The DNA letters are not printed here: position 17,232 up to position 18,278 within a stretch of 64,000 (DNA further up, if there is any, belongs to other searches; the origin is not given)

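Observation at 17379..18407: Bacterial-type TrmL (YibK) SPOUT methyltransferase in a eukaryotic context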

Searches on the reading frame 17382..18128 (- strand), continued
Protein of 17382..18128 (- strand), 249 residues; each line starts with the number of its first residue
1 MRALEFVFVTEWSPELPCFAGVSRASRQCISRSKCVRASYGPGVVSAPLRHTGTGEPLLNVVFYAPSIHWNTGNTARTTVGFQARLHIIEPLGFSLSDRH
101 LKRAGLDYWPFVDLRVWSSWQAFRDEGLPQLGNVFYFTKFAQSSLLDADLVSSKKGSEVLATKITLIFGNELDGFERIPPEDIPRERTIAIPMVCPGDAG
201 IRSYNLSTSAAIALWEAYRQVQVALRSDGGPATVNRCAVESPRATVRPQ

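Call 64: fold_search(model_id=the predicted structure, library=pdb)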
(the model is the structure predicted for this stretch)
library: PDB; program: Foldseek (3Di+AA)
matches with E <= 10: 1747; with E <= 0.001: 105
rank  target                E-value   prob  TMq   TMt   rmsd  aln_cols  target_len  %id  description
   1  5co4_A                1.1e-16  1.00  0.55  0.89   2.1       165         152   41  Structural insights into the 2-OH methylation of C/U34 on tRNA (released 2016-07-20)
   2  4pzk_A                1.6e-16  1.00  0.54  0.83   2.6       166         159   37  Crystal strucrure of putative RNA methyltransferase from Bacillus anthracis. (released 2014-04-16)
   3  9j5p_C                1.3e-15  1.00  0.55  0.86   2.2       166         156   37  Crystal structure of B. subtilis CspR complexed with sinefungin and cellularly expressed tRNA Leu (released 2025-07-23)
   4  5co4_B                1.5e-15  1.00  0.55  0.83   2.3       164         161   42  Structural insights into the 2-OH methylation of C/U34 on tRNA (released 2016-07-20)
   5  4kgn_C                5.4e-15  1.00  0.54  0.82   2.7       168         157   34  Crystal structure of a tRNA (cytidine(34)-2'-O)-methyltransferase bound to S-adenosyl homocysteine (released 2013-05-08)
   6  3e5y_A                2.2e-14  1.00  0.50  0.76   3.7       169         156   34  Crystal structure of TrmH family RNA methyltransferase from Burkholderia pseudomallei (released 2008-08-26)
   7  4kdz                  2.6e-14  1.00  0.52  0.80   3.2       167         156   35  Crystal structure of tRNA/rRNA methyltransferase YibK from Escherichia coli (Target NYSGRC-012599) (released 2013-08-07)
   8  8w9u_A                3.9e-14  1.00  0.52  0.84   2.0       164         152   34  Crystal structure of CspR from Bacillus subtilis complexed with SAH (released 2024-09-11)
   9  1j85                  4.5e-14  1.00  0.51  0.78   3.4       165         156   36  Structure of YibK from Haemophilus influenzae (HI0766), a truncated sequence homolog of tRNA (guanosine-2'-O-) methyltra (released 2003-02-25)
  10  3n4j                  6.3e-14  1.00  0.51  0.76   3.5       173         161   32  Putative RNA methyltransferase from Yersinia pestis (released 2010-06-23)
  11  3n4k_A                6.3e-14  1.00  0.51  0.75   3.7       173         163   32  Putative RNA methyltransferase from Yersinia pestis in complex with S-ADENOSYL-L-HOMOCYSTEINE. (released 2010-06-23)
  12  4jal_A                7.7e-14  1.00  0.50  0.77   4.8       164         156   35  Crystal structure of tRNA (Um34/Cm34) methyltransferase TrmL from Escherichia coli with SAH (released 2013-07-31)
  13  3n4k_B                1.0e-13  1.00  0.50  0.73   3.7       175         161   32  Putative RNA methyltransferase from Yersinia pestis in complex with S-ADENOSYL-L-HOMOCYSTEINE. (released 2010-06-23)
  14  4jak_A                1.1e-13  1.00  0.52  0.81   3.1       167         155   35  Crystal structure of tRNA (Um34/Cm34) methyltransferase TrmL from Escherichia coli (released 2013-07-31)
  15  7e3t                  1.4e-13  1.00  0.55  0.77   2.2       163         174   33  Crystal structure of TrmL from Mycoplasma capricolum (released 2022-02-16)
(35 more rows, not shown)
